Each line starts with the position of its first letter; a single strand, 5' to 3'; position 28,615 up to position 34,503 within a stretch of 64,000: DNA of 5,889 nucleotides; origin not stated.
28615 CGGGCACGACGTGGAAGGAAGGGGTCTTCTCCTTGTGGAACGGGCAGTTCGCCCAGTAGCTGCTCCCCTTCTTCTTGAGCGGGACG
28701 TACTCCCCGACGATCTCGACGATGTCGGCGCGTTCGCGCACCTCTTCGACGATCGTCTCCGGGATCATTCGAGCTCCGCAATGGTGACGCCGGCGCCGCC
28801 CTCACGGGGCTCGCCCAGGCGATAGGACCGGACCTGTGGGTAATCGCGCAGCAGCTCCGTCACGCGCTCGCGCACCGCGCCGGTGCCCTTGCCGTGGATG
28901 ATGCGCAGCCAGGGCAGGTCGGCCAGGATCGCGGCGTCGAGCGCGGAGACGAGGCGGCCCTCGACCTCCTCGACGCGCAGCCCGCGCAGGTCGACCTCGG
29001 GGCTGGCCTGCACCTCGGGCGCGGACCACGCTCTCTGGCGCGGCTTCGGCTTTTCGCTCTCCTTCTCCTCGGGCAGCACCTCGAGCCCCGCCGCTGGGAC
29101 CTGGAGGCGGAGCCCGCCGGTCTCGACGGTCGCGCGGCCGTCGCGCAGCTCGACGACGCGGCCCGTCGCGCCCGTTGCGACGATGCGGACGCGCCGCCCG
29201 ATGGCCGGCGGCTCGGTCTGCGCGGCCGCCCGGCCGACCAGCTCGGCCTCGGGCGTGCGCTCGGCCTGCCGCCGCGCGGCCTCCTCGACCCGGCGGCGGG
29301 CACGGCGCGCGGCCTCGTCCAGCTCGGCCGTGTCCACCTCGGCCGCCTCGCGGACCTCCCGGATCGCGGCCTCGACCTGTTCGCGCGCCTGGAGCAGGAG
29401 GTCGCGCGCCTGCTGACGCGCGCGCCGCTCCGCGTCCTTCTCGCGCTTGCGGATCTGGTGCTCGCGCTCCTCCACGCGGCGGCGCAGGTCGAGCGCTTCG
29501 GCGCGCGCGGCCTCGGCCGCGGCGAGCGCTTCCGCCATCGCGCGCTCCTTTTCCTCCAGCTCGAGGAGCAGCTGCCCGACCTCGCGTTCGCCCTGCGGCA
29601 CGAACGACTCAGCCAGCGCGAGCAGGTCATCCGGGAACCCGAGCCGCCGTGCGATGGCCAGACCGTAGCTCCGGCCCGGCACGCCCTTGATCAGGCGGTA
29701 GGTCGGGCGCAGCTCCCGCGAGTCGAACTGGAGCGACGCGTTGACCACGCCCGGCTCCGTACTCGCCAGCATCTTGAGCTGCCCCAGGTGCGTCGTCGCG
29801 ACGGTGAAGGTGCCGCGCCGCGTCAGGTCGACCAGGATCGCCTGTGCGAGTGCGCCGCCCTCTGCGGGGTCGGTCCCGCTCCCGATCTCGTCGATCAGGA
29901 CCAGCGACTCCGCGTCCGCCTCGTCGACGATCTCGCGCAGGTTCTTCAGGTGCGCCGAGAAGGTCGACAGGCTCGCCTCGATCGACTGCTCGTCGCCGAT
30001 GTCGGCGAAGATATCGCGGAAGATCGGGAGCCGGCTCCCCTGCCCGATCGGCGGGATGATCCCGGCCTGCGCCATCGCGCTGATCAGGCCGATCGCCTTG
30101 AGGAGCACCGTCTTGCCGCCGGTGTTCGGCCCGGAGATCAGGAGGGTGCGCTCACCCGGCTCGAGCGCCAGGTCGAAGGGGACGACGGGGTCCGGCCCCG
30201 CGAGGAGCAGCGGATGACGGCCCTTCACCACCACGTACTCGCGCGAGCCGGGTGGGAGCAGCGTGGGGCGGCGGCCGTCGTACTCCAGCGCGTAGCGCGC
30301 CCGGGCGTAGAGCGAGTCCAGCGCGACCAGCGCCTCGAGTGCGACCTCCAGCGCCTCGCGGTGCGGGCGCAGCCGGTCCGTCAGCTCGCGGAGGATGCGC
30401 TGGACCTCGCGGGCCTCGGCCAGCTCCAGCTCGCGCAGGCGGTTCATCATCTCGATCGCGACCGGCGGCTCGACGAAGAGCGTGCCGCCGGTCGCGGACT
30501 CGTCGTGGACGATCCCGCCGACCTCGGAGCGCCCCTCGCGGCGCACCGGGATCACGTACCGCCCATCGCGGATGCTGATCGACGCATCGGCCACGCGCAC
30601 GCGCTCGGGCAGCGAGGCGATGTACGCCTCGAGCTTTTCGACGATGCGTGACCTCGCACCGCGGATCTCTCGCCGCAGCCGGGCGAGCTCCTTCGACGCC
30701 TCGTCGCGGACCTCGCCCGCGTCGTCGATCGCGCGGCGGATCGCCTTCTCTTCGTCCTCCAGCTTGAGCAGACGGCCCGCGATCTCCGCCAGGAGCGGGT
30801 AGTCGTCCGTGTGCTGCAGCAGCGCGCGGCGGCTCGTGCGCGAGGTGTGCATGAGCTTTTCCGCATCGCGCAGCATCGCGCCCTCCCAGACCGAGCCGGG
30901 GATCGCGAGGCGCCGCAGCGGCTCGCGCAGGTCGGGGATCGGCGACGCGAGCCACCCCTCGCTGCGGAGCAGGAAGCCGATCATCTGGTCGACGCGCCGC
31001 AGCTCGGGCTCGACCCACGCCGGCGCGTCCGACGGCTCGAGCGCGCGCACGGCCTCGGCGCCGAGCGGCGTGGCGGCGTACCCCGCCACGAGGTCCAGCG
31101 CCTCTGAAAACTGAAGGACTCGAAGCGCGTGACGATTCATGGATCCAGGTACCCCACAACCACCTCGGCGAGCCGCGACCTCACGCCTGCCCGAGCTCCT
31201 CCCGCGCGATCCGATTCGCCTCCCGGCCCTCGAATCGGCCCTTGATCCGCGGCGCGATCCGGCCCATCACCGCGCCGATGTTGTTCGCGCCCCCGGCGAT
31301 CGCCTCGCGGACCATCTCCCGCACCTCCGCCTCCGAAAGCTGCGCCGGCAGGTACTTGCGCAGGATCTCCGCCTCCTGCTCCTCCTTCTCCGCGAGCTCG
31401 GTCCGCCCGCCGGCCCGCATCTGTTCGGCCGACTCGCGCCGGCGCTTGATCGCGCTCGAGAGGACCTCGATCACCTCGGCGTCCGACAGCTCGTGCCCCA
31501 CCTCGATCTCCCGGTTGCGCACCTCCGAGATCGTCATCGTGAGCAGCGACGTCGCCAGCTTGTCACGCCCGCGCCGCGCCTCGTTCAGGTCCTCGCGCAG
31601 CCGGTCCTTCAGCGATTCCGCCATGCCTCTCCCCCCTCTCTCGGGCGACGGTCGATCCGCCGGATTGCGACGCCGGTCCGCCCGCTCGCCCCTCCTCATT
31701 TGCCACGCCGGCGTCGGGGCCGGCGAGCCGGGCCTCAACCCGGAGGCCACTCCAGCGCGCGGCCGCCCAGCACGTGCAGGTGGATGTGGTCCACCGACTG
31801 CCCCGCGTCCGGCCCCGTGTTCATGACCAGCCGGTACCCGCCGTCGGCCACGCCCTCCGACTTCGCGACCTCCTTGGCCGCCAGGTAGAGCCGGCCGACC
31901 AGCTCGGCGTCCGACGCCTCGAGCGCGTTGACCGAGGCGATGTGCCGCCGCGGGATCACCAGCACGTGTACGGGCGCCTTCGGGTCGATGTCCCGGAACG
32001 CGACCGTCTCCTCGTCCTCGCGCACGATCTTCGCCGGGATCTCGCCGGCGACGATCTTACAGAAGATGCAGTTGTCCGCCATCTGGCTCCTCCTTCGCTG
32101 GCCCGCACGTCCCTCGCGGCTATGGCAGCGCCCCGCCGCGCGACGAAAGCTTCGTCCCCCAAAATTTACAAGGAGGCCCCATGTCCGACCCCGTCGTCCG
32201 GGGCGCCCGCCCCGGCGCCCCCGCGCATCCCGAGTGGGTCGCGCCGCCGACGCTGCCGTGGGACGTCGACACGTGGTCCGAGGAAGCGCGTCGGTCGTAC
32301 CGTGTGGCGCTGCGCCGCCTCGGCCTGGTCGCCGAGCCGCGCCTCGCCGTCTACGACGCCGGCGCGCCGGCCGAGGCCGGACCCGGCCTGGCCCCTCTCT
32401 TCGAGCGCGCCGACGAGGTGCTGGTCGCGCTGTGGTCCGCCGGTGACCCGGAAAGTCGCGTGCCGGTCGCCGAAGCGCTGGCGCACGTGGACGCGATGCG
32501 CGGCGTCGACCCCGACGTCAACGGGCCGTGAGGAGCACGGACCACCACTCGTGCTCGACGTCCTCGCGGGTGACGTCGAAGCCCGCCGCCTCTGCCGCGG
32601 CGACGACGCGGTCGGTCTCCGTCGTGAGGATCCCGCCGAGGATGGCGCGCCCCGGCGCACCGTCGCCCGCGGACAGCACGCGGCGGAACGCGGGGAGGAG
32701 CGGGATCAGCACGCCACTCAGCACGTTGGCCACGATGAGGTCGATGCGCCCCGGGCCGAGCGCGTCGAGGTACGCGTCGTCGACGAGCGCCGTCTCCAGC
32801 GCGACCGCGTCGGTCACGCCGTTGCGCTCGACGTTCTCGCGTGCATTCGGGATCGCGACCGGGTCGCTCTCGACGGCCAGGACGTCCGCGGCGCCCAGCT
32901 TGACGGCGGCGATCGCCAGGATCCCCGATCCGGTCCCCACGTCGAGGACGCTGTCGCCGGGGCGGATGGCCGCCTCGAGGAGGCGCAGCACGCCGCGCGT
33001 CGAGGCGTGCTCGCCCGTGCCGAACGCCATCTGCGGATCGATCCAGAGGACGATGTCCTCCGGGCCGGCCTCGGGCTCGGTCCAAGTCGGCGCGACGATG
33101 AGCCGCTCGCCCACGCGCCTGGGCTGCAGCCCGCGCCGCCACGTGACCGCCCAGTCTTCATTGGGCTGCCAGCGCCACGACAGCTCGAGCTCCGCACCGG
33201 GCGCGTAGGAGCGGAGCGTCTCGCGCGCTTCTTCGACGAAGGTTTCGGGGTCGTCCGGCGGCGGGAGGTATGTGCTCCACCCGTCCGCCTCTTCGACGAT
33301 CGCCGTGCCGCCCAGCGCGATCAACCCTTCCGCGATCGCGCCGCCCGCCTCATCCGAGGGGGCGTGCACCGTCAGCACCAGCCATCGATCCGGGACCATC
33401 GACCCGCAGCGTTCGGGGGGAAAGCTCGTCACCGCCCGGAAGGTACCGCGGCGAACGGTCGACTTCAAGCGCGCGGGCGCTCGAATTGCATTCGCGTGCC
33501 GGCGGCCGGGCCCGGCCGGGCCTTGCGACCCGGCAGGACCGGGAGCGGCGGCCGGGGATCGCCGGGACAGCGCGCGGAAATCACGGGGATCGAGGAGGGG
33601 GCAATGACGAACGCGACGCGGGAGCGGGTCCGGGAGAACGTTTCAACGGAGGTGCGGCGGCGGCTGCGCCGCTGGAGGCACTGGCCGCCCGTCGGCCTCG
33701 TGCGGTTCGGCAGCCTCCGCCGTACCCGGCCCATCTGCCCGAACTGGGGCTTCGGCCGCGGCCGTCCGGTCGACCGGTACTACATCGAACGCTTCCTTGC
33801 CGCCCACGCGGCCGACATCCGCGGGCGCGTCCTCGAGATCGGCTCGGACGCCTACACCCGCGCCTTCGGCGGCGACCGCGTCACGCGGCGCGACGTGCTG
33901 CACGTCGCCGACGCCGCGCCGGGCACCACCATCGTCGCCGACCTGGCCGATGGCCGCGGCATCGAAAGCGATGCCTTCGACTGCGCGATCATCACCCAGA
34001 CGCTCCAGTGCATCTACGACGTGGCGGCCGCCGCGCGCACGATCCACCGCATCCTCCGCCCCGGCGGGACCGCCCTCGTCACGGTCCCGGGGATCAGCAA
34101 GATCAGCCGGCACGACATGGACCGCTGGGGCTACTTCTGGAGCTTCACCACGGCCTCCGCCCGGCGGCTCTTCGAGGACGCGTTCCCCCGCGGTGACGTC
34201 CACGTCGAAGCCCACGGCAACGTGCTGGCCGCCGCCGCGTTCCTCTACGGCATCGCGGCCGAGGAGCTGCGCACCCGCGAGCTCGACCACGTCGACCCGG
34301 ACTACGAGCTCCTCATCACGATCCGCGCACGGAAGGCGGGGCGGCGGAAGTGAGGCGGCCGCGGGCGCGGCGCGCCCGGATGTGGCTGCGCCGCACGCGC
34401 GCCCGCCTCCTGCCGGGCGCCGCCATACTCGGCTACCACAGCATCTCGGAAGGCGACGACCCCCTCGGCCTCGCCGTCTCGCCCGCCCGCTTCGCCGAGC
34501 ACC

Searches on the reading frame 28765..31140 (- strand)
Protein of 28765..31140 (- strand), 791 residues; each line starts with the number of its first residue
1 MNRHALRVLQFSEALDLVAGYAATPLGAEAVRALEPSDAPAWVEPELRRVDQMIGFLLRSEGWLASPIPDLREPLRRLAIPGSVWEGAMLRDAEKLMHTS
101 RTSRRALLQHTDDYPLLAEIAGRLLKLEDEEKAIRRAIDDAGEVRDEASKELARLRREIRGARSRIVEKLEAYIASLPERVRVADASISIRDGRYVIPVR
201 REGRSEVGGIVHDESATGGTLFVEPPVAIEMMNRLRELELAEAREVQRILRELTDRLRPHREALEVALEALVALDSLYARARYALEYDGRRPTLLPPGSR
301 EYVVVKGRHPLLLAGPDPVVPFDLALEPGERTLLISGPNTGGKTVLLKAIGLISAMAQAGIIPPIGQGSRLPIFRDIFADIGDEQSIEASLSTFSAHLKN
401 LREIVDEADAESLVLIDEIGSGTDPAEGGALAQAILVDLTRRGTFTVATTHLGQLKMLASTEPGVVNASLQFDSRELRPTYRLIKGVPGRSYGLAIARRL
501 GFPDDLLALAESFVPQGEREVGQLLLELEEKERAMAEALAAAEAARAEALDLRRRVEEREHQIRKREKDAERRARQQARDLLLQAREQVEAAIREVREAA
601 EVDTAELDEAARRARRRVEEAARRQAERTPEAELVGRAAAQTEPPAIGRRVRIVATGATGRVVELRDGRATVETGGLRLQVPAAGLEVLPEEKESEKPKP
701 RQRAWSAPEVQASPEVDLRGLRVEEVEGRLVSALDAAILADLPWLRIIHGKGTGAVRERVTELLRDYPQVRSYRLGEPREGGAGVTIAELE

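Call 80: search_protein_families(library=pfam, proteins=[window:28765-31140:-], max_evalue=0.00001)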
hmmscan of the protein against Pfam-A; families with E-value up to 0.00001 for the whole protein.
window:28765-31140:- (791 aa): 3 families
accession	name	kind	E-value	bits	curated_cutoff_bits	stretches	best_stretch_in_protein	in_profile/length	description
PF00488.27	MutS_V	-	6.4e-33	114.7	30.2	1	334-512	2-182/188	MutS domain V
PF01713.27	Smr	-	5.4e-21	75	25.7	1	716-790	1-76/77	Smr domain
PF20297.4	MSSS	-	1.8e-06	28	26.8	1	648-684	2-40/42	MutS2 and Smr-associated SH3 domain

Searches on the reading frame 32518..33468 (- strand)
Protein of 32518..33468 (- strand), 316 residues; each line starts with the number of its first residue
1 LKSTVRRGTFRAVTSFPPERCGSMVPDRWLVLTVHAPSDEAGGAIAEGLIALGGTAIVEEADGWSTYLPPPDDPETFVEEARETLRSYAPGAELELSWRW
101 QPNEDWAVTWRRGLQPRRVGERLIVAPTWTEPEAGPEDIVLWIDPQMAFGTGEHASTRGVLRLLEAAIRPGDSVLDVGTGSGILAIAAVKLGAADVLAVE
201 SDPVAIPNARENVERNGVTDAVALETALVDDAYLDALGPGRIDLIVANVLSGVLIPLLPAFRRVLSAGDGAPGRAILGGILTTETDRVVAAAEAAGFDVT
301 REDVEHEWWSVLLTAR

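Call 80: search_protein_families(library=pfam, proteins=[window:32518-33468:-], max_evalue=0.00001)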
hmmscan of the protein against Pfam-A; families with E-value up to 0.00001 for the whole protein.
window:32518-33468:- (316 aa): 5 families
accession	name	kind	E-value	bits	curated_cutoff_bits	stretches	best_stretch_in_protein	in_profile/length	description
PF06325.19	PrmA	-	6.2e-58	197.1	22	1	89-312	79-292/296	Ribosomal protein L11 methyltransferase (PrmA)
PF13649.12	Methyltransf_25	-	2.3e-07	31.9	27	1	174-264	1-92/97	Methyltransferase domain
PF05175.20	MTS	-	2.5e-07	30.9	23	1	162-248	25-105/170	Methyltransferase small domain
PF13847.12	Methyltransf_31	-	3.4e-07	30.5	27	1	169-250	2-84/145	Methyltransferase domain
PF13489.12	Methyltransf_23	-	3.6e-06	27.2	27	0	158-248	11-88/164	Methyltransferase domain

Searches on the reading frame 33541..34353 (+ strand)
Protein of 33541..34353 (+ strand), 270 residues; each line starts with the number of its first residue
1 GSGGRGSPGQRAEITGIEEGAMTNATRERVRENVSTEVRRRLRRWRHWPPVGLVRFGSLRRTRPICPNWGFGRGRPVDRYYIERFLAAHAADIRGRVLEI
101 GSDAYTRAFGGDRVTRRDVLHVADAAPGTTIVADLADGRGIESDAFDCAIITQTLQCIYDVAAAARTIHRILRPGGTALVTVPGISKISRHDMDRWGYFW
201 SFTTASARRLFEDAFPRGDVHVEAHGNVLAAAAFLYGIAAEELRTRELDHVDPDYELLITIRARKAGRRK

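Call 13: search_protein_families(library=pfam, proteins=[window:33541-34353:+], max_evalue=0.001)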
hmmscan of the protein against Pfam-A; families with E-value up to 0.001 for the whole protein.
window:33541-34353:+ (270 aa): 3 families
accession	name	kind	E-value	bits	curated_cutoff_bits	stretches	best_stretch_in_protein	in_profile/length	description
PF13489.12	Methyltransf_23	-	7.2e-08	32.8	27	1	120-199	70-135/164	Methyltransferase domain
PF08241.18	Methyltransf_11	-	7.7e-07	30.1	21.2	1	128-179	44-94/95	Methyltransferase domain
PF08242.18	Methyltransf_12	-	0.00026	22.1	30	1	136-177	59-97/98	Methyltransferase domain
